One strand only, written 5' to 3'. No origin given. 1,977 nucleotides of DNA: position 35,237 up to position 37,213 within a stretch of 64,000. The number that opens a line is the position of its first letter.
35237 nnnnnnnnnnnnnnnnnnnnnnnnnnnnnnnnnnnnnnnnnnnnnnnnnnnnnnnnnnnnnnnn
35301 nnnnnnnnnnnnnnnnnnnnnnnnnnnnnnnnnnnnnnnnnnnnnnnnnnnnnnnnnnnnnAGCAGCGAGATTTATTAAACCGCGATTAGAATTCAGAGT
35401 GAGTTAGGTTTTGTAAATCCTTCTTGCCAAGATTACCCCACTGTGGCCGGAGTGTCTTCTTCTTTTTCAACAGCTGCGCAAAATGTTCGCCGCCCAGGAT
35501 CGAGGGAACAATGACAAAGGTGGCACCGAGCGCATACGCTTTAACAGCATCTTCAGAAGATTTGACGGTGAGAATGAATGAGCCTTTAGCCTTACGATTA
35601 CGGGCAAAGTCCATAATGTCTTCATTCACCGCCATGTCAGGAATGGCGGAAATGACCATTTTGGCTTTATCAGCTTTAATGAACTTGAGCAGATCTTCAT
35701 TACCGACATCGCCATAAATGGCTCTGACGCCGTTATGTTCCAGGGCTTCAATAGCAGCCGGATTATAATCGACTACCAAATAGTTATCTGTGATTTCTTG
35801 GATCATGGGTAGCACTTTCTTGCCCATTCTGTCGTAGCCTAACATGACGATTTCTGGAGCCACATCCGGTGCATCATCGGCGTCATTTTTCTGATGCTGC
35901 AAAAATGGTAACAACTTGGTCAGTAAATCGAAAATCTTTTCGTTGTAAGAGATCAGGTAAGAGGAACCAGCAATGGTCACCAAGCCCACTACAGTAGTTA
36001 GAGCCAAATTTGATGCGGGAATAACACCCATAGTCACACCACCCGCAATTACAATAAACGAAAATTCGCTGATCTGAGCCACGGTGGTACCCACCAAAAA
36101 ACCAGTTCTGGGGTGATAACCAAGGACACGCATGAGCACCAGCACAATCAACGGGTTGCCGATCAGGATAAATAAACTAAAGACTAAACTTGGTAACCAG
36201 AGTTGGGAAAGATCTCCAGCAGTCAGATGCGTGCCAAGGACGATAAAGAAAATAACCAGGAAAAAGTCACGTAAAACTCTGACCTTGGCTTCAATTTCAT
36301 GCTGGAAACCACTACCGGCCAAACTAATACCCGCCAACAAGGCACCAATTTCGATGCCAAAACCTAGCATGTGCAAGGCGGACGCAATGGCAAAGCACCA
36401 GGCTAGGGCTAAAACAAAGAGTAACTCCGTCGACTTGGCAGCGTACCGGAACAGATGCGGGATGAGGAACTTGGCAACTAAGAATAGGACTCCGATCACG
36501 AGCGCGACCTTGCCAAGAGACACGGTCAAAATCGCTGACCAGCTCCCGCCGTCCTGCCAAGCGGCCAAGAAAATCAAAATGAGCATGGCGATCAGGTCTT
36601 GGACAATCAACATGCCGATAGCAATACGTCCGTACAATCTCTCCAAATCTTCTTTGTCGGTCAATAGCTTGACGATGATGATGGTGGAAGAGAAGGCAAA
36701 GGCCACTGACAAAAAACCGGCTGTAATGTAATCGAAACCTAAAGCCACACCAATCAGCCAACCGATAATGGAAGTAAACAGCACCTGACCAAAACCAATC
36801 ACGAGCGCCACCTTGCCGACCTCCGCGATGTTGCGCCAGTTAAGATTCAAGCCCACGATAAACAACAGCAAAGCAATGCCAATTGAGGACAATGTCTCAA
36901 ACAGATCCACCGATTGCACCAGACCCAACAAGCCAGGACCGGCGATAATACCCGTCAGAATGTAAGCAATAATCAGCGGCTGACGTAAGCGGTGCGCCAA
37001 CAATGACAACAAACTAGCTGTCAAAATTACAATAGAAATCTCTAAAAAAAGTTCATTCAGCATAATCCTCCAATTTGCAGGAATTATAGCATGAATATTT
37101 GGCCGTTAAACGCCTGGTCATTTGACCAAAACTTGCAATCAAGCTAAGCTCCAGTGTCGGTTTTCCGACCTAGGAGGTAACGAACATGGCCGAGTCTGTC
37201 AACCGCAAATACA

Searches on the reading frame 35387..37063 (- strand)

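Call 74: search_protein_families(library=pfam, proteins=[window:35387-37063:-], max_evalue=0.001)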
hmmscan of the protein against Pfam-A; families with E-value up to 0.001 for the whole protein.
window:35387-37063:- (558 aa): 2 families
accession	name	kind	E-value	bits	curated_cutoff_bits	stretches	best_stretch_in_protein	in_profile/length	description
PF00999.27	Na_H_Exchanger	-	1e-55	189.6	26.2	1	13-365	1-363/375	Sodium/hydrogen exchanger, transmembrane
PF02254.24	TrkA_N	-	8e-18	65.3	23.8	1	405-520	1-116/116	TrkA-N domain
